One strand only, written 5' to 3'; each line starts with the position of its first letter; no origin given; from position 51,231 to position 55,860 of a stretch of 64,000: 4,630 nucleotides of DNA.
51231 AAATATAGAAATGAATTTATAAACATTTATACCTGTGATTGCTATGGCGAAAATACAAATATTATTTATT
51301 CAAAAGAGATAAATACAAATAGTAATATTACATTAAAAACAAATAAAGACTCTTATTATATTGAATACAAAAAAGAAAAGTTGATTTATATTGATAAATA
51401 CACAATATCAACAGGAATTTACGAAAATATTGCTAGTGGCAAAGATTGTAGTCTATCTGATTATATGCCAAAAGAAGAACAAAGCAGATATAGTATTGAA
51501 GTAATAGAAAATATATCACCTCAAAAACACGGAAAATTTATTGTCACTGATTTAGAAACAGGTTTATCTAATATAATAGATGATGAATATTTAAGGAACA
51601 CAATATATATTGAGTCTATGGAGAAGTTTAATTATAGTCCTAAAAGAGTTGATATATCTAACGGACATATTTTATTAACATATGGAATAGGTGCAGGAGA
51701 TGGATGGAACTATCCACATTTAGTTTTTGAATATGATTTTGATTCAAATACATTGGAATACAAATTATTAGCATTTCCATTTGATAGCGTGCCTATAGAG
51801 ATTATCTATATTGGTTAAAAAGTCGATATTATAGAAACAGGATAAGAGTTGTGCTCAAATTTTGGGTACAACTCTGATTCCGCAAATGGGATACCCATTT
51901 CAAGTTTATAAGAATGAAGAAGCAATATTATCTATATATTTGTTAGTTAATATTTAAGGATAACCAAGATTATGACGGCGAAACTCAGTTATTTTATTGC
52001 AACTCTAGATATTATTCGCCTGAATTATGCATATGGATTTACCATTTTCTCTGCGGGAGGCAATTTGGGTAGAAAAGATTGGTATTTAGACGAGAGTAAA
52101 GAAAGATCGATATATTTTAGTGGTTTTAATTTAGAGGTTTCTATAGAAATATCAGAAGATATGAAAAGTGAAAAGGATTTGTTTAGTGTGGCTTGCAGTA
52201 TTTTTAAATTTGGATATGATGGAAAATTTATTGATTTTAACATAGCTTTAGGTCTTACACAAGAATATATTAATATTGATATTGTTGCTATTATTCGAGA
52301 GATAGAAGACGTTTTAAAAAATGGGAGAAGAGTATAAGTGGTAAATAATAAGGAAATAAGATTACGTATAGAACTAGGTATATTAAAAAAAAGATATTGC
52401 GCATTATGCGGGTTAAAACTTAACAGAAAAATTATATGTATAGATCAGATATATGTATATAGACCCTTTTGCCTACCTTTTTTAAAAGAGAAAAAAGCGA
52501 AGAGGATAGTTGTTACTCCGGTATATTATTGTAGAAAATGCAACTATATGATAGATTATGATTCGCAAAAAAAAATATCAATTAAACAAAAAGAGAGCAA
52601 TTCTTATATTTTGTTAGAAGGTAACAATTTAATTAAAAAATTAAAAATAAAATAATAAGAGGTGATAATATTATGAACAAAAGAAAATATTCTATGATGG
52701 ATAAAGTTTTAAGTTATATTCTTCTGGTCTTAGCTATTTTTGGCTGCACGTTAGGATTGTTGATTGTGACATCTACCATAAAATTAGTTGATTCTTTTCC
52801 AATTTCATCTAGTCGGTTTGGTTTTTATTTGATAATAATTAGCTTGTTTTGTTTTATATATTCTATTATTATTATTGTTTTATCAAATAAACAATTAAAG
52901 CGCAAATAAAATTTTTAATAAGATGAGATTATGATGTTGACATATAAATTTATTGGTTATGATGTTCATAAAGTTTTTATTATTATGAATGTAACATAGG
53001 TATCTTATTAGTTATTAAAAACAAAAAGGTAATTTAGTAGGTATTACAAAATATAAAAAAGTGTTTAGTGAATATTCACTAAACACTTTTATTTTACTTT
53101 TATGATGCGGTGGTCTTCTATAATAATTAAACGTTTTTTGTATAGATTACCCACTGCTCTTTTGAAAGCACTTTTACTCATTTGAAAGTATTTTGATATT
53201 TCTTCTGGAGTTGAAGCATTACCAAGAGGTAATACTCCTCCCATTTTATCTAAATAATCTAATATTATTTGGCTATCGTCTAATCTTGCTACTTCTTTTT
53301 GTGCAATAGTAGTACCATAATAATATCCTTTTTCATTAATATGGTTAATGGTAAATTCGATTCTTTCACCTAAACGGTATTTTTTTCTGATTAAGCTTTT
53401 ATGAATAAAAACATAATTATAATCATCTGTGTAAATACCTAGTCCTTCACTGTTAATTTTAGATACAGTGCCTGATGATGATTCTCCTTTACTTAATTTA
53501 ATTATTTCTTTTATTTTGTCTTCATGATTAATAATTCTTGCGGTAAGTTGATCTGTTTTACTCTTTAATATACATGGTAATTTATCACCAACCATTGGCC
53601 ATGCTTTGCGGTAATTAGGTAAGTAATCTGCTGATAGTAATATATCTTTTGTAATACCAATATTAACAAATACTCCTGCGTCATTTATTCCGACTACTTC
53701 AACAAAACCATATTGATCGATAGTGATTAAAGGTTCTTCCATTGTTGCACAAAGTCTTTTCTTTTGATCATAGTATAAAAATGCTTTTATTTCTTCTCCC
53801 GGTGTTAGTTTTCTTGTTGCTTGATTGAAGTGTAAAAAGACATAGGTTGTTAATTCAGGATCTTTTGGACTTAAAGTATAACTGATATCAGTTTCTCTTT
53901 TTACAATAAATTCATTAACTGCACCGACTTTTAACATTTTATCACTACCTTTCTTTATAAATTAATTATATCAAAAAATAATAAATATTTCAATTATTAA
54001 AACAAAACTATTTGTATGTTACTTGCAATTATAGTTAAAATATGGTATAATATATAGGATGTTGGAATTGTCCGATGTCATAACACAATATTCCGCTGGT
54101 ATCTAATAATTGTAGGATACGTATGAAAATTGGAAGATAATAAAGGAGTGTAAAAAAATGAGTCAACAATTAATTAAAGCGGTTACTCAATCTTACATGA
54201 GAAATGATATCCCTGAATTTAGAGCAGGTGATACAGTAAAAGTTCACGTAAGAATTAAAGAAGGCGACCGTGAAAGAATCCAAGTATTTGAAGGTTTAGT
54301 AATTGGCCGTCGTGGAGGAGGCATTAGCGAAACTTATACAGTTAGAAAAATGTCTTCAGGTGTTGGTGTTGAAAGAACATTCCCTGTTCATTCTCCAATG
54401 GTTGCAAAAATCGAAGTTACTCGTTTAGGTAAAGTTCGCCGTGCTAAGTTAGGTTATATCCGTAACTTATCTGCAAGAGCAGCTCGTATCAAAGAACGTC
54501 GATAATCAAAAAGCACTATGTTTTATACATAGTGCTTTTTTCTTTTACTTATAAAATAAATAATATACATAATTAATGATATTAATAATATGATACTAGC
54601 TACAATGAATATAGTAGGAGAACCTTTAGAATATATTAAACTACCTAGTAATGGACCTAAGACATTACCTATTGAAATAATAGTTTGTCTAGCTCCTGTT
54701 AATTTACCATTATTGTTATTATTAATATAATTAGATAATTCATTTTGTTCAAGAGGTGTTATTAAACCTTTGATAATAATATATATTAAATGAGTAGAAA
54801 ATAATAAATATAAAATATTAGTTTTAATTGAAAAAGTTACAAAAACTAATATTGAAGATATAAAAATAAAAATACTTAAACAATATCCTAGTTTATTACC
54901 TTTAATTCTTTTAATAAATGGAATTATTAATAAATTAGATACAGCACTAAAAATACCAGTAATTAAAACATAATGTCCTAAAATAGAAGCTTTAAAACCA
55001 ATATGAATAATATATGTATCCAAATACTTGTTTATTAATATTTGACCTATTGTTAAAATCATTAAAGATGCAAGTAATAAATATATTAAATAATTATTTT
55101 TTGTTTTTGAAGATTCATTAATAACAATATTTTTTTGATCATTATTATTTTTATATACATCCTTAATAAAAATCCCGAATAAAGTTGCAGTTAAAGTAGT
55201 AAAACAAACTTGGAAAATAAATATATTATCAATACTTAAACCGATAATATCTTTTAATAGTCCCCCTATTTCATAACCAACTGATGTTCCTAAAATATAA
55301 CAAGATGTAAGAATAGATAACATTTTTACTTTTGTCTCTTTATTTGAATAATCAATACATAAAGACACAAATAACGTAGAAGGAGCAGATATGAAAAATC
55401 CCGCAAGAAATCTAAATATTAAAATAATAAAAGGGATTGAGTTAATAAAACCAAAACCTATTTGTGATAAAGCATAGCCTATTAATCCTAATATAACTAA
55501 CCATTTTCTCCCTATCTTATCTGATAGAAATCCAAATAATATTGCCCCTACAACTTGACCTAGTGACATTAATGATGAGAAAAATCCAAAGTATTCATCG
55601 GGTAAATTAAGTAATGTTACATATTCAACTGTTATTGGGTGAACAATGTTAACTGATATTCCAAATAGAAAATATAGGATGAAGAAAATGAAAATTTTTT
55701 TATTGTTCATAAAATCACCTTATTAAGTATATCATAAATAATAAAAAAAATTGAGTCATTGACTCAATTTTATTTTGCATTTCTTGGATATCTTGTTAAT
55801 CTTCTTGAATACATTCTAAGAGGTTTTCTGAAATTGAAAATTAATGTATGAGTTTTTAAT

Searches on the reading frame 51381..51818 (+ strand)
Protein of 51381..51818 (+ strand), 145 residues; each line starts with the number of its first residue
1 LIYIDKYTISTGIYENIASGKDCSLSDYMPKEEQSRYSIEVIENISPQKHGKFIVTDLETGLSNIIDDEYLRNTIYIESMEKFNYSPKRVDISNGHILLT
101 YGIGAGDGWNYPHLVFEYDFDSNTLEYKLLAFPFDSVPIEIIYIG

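Call 7: search_protein_families(library=pfam, max_evalue=0.1, proteins=[window:51381-51818:+])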
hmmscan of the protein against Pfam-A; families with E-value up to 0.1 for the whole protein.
window:51381-51818:+ (145 aa): 2 families
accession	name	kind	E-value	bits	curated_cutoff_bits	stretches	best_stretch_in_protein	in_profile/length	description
PF11256.13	SAV0927-like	-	0.0063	17.1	25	1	33-82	18-65/80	SAV0927-like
PF08868.15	YugN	-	0.062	13.7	25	1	100-137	22-58/130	YugN-like family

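Call 9: search_protein_families(library=ncbifam, max_evalue=0.1, proteins=[window:51381-51818:+])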
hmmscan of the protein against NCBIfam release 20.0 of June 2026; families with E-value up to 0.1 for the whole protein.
window:51381-51818:+ (145 aa): 0 families

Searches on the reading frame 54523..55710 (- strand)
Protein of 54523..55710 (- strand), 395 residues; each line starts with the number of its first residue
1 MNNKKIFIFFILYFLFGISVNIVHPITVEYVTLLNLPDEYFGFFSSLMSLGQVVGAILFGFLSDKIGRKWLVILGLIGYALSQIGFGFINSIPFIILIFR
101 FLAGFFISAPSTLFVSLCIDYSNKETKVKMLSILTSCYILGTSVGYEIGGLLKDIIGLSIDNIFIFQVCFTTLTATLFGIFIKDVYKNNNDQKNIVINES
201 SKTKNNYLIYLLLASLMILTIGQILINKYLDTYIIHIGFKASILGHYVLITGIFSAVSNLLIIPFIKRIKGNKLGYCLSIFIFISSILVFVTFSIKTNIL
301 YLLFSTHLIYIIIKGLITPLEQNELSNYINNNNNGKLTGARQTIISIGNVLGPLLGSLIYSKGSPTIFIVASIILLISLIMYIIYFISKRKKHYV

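Call 84: search_protein_families(library=pfam, max_evalue=0.00001, proteins=[window:54523-55710:-])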
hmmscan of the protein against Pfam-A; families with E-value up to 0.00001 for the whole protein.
window:54523-55710:- (395 aa): 3 families
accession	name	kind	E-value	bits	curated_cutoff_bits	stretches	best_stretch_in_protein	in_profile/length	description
PF07690.21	MFS_1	-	3e-42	145.2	33.4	2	10-306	2-300/347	Major Facilitator Superfamily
PF00083.30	Sugar_tr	-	9.1e-11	41.7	22.3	1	38-157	45-166/452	Sugar (and other) transporter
PF12832.13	MFS_1_like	-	2.9e-07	30.3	25.2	1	11-369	6-372/373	MFS_1 like family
